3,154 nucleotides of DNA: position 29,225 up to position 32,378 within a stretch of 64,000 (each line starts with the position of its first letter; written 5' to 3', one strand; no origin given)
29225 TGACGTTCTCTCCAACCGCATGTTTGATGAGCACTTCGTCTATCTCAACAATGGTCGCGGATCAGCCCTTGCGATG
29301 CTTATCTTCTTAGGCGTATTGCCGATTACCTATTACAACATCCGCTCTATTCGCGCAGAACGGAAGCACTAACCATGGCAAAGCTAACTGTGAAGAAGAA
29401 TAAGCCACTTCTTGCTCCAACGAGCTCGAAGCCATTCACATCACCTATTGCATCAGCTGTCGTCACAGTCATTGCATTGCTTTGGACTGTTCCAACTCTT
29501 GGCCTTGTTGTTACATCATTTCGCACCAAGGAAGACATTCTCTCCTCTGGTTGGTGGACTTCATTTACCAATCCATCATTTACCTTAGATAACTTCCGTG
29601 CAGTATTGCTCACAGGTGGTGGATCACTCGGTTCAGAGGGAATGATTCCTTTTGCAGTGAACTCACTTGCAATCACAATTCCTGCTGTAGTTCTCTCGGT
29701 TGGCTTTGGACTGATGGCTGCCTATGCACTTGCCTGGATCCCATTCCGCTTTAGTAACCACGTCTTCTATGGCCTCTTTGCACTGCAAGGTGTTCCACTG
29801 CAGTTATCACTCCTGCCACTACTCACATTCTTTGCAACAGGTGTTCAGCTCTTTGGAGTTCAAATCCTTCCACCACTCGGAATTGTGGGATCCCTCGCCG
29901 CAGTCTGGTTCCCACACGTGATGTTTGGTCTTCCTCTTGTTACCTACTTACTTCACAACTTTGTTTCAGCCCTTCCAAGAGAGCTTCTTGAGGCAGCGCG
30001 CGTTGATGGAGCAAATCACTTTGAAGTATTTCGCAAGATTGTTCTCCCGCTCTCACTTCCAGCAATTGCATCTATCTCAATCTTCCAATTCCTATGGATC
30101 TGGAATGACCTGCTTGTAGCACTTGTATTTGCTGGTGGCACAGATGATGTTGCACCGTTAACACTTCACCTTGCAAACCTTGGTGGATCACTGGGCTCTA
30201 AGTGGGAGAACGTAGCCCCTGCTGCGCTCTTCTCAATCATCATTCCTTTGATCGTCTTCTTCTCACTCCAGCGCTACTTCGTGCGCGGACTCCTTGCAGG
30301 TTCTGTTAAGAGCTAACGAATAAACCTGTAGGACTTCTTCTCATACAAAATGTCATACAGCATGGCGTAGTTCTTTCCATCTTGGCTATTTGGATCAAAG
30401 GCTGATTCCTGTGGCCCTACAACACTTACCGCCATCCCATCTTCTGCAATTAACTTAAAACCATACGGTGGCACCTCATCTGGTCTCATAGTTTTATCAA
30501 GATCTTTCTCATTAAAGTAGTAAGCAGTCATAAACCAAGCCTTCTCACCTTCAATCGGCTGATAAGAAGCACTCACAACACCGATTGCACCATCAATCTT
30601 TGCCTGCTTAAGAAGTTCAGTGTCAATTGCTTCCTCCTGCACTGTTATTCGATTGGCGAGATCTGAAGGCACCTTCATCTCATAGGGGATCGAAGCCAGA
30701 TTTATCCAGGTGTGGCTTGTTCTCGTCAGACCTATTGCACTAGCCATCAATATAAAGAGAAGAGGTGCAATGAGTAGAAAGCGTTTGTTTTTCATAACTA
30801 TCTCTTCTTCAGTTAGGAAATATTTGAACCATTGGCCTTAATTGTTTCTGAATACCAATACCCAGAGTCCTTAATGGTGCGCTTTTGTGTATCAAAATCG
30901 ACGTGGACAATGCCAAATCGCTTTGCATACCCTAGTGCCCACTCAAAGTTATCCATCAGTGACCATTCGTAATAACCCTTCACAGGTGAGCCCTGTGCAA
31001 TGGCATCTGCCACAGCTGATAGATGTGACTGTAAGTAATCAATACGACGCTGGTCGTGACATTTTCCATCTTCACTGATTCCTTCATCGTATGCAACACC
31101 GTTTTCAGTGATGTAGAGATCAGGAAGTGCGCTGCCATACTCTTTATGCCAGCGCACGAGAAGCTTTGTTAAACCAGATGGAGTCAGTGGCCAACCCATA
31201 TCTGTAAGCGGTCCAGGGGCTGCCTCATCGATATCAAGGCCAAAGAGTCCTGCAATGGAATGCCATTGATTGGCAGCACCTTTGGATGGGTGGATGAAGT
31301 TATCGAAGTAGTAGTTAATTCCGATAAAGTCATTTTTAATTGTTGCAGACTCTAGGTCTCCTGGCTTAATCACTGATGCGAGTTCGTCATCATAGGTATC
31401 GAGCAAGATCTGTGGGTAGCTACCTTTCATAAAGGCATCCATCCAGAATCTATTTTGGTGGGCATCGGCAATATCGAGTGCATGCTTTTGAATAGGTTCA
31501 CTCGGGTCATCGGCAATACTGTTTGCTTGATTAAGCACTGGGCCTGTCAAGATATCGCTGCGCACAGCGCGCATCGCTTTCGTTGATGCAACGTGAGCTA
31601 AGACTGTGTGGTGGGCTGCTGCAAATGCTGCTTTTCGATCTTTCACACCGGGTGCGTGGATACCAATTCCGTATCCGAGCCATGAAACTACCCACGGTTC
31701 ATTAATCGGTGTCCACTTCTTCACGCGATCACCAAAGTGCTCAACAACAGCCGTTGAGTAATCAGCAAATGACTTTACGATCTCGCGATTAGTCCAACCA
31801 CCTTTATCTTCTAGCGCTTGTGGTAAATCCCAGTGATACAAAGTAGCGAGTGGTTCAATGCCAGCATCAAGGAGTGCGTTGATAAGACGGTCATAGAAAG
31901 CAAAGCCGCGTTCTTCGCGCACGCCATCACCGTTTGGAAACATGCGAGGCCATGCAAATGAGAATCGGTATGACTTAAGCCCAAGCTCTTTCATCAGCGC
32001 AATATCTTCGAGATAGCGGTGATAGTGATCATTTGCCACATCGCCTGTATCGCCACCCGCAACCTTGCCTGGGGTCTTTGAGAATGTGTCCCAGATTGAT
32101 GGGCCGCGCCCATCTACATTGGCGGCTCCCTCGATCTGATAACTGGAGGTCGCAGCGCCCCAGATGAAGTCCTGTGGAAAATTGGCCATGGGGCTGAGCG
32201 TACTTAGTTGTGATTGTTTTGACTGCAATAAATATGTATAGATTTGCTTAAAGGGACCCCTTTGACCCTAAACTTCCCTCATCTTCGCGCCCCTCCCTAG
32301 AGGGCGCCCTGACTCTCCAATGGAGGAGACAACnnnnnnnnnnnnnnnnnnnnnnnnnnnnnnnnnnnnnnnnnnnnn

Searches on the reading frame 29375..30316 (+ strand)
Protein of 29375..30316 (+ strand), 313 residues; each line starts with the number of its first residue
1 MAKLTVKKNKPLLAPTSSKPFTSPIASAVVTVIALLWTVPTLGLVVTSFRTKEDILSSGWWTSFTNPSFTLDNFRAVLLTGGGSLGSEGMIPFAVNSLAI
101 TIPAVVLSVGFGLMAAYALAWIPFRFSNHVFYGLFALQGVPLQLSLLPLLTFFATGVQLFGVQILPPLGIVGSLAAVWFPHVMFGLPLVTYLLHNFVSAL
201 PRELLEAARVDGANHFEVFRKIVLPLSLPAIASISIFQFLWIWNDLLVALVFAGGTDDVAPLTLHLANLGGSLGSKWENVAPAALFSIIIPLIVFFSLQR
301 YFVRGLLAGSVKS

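Call 5: search_protein_families(library=pfam, proteins=[window:29375-30316:+])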
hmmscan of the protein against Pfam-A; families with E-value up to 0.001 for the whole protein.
window:29375-30316:+ (313 aa): 1 family
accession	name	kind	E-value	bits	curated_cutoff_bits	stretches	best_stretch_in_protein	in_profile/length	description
PF00528.27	BPD_transp_1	-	1.2e-17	64.6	26.4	1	109-305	2-181/184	Binding-protein-dependent transport system inner membrane component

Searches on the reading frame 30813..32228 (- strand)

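Call 5: search_protein_families(library=pfam, proteins=[window:30813-32228:-])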
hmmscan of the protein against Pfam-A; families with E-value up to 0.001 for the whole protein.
window:30813-32228:- (471 aa): 1 family
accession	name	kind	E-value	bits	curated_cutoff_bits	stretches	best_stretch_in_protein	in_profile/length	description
PF00232.24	Glyco_hydro_1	-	3.2e-161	537.2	22.6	1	16-467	4-452/453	Glycosyl hydrolase family 1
